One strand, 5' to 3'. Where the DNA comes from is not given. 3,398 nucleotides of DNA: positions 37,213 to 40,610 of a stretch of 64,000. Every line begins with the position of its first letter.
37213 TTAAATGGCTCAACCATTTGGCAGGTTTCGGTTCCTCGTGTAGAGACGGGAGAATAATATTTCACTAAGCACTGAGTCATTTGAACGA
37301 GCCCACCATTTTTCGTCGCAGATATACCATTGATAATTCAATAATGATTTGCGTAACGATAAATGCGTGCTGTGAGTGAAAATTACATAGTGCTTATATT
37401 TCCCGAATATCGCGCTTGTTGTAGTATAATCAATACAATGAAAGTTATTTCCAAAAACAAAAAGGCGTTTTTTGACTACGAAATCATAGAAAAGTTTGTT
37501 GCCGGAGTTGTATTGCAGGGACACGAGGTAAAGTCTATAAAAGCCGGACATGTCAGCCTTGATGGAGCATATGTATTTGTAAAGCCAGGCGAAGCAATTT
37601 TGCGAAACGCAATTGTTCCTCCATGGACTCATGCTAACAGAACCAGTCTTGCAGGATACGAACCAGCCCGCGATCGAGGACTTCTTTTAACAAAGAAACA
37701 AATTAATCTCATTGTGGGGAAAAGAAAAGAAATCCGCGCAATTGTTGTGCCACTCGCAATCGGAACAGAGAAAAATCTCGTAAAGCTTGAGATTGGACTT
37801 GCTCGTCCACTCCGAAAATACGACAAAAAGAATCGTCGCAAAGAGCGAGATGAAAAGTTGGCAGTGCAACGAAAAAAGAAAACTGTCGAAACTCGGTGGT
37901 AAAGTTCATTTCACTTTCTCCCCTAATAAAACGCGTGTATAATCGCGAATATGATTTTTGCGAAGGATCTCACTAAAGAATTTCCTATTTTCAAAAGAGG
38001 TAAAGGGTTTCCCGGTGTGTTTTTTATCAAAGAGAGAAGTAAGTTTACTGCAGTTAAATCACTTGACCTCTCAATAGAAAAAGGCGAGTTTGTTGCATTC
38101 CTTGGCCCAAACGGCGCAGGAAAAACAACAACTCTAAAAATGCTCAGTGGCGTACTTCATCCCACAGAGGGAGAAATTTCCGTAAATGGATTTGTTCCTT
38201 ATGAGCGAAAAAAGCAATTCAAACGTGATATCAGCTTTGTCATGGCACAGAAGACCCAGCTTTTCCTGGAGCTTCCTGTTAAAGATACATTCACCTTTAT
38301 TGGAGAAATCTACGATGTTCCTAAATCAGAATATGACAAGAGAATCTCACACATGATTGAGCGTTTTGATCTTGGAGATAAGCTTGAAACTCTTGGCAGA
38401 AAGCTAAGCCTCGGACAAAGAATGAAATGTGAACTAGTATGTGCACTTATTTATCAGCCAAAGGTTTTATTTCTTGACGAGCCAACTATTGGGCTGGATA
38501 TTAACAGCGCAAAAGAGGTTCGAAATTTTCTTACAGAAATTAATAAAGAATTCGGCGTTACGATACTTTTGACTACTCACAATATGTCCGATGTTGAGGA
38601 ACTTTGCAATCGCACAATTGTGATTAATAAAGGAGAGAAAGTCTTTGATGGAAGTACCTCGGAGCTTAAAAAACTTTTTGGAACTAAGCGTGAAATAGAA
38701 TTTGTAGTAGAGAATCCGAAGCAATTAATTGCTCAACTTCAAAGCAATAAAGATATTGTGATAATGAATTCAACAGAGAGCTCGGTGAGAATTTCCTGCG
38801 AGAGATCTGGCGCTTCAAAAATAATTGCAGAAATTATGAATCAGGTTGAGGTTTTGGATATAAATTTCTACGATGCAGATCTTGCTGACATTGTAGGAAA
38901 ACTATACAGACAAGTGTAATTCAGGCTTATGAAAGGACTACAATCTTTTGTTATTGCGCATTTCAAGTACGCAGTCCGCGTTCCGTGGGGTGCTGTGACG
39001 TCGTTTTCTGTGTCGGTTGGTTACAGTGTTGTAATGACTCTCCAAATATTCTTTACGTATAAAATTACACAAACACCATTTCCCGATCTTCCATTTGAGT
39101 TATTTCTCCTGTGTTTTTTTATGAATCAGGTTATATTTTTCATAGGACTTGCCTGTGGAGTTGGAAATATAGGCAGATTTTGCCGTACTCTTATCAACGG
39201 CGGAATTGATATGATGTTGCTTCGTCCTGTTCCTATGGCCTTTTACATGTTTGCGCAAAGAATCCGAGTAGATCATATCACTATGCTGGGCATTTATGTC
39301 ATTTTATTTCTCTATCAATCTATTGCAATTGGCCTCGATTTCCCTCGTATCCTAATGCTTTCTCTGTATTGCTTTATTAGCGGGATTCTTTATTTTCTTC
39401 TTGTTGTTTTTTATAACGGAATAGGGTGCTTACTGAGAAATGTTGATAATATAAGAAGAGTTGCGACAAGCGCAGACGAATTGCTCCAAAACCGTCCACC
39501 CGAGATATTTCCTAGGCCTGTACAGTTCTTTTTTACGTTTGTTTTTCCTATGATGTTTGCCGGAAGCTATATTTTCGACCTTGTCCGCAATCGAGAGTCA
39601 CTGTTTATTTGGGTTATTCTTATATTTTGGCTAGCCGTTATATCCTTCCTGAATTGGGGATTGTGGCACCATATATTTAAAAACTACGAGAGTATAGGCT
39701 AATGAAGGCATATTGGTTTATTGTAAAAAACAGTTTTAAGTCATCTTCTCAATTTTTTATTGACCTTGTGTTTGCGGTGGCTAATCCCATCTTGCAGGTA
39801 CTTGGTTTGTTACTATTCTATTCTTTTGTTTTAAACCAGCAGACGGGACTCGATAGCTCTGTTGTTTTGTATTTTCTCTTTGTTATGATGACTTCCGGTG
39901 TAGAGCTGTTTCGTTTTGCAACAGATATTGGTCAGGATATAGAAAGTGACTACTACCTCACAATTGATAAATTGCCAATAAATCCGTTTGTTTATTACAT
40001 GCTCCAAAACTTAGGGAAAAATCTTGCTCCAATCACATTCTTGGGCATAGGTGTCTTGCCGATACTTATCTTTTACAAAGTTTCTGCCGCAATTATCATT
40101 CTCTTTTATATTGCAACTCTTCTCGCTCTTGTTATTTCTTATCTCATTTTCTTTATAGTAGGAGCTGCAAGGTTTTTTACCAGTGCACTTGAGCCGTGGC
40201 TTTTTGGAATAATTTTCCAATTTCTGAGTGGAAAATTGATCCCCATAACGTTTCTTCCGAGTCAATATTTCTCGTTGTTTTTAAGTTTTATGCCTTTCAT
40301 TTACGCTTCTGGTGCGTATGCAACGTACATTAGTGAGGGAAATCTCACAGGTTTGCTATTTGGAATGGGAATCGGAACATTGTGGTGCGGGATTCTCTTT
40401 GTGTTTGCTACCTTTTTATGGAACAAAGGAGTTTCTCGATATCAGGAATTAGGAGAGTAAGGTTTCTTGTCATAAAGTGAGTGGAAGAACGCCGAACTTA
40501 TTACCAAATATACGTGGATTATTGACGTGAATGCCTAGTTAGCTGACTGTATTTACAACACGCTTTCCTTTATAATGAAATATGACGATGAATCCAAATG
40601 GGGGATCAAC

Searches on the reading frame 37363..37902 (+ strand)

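Call 86: search_protein_families(library=pfam, proteins=[window:37363-37902:+], max_evalue=0.001)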
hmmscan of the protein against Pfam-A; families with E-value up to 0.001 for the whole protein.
window:37363-37902:+ (179 aa): 1 family
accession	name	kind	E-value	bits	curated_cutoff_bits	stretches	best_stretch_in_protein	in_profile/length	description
PF01668.23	SmpB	-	1.8e-38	132.1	27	1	29-173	1-142/143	SmpB protein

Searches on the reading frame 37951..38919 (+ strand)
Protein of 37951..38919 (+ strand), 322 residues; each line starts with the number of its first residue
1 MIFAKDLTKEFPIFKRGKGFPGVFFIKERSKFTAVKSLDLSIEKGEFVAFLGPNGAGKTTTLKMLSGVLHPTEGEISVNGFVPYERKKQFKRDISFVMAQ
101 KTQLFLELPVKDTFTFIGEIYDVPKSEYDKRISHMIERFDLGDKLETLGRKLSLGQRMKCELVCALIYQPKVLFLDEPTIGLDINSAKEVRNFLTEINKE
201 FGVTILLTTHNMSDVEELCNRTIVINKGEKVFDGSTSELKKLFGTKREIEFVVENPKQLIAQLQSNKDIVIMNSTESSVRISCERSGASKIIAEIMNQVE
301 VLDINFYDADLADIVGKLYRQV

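Call 86: search_protein_families(library=pfam, proteins=[window:37951-38919:+], max_evalue=0.001)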
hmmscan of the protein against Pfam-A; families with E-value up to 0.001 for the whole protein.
window:37951-38919:+ (322 aa): 2 families
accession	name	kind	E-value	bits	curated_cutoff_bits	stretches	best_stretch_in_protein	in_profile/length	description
PF00005.33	ABC_tran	-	5.1e-30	105.3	25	1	36-179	2-136/137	ABC transporter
PF13304.12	AAA_21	-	4.4e-11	43.8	27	1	139-212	225-300/304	AAA domain, putative AbiEii toxin, Type IV TA system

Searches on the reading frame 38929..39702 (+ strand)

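Call 86: search_protein_families(library=pfam, proteins=[window:38929-39702:+], max_evalue=0.001)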
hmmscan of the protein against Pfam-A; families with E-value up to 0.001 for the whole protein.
window:38929-39702:+ (257 aa): 1 family
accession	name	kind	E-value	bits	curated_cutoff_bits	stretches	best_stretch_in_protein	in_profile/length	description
PF06182.17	ABC2_membrane_6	-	1.9e-14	54.4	22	1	59-257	29-229/229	ABC-2 family transporter protein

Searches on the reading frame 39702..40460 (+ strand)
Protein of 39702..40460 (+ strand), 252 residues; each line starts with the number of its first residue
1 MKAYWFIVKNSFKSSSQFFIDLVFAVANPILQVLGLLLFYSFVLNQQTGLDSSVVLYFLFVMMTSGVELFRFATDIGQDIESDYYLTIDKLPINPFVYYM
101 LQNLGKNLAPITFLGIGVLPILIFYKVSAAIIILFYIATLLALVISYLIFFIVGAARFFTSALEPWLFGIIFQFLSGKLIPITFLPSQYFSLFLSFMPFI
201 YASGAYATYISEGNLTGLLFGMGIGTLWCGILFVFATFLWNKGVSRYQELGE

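Call 86: search_protein_families(library=pfam, proteins=[window:39702-40460:+], max_evalue=0.001)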
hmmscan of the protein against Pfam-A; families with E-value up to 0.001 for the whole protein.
window:39702-40460:+ (252 aa): 1 family
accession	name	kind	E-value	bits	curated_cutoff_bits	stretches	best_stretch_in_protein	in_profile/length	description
PF06182.17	ABC2_membrane_6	-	2e-07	31.5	22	1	53-249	29-227/229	ABC-2 family transporter protein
